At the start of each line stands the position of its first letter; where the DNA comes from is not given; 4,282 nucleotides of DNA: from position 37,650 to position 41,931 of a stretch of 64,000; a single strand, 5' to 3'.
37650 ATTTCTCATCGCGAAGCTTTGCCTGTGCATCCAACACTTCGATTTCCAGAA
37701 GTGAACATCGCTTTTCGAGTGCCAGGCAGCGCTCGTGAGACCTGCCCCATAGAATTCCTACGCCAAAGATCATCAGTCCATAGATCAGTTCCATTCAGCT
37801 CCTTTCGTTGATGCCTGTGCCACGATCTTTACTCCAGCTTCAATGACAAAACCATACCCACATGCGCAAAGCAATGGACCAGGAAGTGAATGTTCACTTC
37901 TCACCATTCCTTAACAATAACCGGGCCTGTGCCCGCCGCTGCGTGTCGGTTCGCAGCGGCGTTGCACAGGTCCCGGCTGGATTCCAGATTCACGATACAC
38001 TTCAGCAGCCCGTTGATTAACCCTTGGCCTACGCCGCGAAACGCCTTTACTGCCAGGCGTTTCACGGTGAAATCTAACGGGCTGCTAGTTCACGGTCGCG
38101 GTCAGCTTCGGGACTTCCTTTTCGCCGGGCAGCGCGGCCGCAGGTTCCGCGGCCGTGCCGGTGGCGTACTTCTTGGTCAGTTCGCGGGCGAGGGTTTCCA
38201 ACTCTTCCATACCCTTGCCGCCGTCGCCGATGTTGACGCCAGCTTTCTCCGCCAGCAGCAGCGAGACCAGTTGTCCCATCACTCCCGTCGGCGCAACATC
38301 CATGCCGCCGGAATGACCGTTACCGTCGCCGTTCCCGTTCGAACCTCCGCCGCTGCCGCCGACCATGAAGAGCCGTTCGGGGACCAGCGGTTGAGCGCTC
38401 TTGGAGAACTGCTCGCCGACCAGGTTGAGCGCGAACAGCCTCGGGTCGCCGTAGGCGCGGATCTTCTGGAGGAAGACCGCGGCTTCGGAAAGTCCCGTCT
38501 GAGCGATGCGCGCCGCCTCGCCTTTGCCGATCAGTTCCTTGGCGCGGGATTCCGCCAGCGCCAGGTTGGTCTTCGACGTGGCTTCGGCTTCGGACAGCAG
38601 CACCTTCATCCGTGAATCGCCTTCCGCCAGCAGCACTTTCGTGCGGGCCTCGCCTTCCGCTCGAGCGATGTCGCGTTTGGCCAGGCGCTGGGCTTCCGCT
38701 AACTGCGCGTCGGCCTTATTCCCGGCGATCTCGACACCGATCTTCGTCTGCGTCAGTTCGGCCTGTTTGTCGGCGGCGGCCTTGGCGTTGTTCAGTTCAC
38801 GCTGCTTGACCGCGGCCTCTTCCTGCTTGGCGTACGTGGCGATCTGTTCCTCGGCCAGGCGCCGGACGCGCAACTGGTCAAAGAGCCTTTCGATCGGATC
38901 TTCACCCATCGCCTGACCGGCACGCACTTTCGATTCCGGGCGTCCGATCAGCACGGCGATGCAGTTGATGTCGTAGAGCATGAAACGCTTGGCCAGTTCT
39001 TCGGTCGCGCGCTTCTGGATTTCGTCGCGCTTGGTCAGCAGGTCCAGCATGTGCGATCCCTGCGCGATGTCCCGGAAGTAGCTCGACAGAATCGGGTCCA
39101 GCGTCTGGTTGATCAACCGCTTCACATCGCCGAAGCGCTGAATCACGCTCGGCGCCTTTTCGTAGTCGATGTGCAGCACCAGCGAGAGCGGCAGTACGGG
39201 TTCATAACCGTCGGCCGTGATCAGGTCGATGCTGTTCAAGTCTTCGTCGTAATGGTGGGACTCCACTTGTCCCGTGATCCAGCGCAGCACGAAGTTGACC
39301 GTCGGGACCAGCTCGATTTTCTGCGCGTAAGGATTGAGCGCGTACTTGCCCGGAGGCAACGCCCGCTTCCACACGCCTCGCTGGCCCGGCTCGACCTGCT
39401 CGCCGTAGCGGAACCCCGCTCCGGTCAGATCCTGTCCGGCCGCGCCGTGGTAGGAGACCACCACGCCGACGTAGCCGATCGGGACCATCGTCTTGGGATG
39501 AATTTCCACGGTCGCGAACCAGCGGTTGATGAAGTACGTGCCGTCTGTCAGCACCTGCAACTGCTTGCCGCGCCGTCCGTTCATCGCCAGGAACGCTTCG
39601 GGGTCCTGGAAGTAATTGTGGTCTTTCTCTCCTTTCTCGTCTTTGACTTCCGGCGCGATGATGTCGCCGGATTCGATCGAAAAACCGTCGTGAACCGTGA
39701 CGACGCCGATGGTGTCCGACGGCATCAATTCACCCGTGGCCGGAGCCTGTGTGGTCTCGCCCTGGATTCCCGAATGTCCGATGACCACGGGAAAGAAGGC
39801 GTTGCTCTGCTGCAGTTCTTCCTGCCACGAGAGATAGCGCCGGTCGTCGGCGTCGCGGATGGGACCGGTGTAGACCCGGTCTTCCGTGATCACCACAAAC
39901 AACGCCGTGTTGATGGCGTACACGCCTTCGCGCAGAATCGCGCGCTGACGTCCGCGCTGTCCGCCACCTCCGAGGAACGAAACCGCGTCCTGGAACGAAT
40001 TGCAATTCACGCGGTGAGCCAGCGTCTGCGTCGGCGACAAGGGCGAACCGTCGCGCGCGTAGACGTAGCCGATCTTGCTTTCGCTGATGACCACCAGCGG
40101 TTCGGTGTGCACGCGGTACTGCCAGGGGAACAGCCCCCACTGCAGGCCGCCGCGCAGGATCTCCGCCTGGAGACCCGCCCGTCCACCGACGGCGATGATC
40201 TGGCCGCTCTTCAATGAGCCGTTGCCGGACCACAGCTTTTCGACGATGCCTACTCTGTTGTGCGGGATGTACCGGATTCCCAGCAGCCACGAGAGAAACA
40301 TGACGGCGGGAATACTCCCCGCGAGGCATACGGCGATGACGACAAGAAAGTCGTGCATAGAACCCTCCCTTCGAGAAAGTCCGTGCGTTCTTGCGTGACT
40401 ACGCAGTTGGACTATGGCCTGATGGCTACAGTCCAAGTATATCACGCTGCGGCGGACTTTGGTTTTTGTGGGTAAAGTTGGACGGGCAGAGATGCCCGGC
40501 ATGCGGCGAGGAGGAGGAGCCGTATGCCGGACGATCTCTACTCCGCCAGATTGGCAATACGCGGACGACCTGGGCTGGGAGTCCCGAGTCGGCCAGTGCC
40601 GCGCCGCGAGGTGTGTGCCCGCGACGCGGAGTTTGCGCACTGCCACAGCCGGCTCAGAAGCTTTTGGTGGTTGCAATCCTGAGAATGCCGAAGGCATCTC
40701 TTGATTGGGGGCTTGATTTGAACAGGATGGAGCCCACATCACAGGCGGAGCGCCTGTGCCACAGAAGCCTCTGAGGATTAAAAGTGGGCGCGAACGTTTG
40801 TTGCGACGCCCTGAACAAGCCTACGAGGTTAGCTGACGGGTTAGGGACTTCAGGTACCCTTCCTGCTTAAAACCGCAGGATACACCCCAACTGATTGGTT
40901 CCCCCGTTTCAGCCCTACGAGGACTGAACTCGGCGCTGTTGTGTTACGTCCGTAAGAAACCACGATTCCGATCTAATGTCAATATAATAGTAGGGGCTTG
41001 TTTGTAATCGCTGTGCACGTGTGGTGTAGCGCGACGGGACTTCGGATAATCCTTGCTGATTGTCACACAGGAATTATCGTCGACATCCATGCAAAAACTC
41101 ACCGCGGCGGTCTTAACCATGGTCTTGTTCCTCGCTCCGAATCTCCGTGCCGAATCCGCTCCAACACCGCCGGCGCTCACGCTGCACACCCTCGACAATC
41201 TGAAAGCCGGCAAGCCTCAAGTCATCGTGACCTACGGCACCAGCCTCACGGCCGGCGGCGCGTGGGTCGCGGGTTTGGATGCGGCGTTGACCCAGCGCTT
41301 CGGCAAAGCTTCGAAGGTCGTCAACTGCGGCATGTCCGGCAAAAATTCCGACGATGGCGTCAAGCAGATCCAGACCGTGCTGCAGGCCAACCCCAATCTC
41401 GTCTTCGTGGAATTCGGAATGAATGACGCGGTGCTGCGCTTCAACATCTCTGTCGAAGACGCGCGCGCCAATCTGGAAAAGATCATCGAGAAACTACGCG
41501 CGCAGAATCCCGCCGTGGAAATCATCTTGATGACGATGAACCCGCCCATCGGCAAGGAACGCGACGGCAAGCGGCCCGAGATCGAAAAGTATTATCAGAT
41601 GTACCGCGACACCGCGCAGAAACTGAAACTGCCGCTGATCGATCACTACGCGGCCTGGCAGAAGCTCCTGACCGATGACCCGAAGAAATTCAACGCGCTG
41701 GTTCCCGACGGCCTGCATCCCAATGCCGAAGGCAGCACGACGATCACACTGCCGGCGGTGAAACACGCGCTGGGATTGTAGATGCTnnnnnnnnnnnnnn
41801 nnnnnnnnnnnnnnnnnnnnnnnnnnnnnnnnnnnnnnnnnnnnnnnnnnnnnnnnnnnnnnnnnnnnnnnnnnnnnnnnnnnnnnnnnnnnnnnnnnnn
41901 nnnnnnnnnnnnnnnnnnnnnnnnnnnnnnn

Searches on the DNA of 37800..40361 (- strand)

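Call 9: search_rna_families(source=window, start=37800, end=38200, threshold=evalue, max_evalue=10)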
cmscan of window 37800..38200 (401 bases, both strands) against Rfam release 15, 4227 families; matches with E-value up to 10: 6.
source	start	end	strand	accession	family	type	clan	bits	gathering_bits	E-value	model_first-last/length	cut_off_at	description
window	37921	37978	+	RF03407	MIR531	Gene; miRNA;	-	20.8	70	0.22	1-69/69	no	MIR531 microRNA precursor family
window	37933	37959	+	RF01553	TB9Cs1H3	Gene; snRNA; snoRNA; HACA-box;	-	18.3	35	0.18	20-46/65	no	Trypanosomatid snoRNA TB9Cs1H3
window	37922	37974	-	RF01944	mir-2518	Gene; miRNA;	-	17.6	61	0.67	1-67/67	no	mir-2518 microRNA precursor family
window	38117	38160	-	RF03006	M23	Gene; sRNA;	-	14.2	41.2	6.3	1-53/53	no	M23 RNA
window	38124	38168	-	RF02044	CDKN2B-AS_2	Gene; lncRNA;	-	12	50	5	1-46/46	no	CDKN2B antisense RNA 1 convserved region 2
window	37922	37948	-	RF02040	HOTTIP_1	Gene; lncRNA;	-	10.5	50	9.9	31-57/57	no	HOXA transcript at the distal tip, conserved region 1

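Call 48: search_with_rna_model(model_id=R1, sources=[L075], max_evalue=10)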
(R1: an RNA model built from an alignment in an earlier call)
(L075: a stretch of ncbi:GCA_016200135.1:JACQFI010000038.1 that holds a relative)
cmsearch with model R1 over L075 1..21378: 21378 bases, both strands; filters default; matches with E-value up to 10: 0.
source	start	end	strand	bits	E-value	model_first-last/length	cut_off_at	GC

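Call 51: search_with_rna_model(model_id=R1, sources=[L076, L077], max_evalue=10)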
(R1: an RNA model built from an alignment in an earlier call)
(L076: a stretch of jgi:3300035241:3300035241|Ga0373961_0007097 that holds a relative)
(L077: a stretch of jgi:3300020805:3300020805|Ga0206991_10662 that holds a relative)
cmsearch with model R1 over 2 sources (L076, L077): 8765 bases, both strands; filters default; matches with E-value up to 10: 0.
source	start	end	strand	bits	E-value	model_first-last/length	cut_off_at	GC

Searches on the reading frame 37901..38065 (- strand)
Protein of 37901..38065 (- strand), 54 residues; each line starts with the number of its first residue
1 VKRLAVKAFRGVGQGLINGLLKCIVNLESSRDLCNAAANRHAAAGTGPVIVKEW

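Call 12: find_encoding_contigs(protein=window:37901-38065:-, flank=5000)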
Protein window:37901-38065:- (54 aa): no gene with exactly this product is on record in the collection.

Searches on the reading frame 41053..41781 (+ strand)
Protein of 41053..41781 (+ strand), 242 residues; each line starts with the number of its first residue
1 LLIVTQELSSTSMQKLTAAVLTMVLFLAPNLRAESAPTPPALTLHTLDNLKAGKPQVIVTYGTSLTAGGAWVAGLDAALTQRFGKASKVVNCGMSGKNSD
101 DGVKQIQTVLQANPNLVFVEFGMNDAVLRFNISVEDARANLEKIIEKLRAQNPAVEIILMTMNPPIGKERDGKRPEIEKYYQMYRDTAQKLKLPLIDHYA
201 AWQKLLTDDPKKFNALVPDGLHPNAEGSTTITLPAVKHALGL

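Call 40: search_protein_families(library=pfam, proteins=[window:41053-41781:+], max_evalue=0.001)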
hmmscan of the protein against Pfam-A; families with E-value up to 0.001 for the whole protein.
window:41053-41781:+ (242 aa): 4 families
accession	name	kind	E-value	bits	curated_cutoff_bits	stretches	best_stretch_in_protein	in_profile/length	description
PF13472.12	Lipase_GDSL_2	-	1.2e-28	101.2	32.9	1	61-227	2-175/178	GDSL-like Lipase/Acylhydrolase family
PF00657.28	Lipase_GDSL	-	9.5e-18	65.5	23.6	1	58-229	1-202/208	GDSL-like Lipase/Acylhydrolase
PF25182.1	NonGDSL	-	1.5e-06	28.1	80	1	62-204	34-178/220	Non-GDSL lipase-like family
PF14606.12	Lipase_GDSL_3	-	0.00015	22.6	27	1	57-163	3-102/178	GDSL-like Lipase/Acylhydrolase family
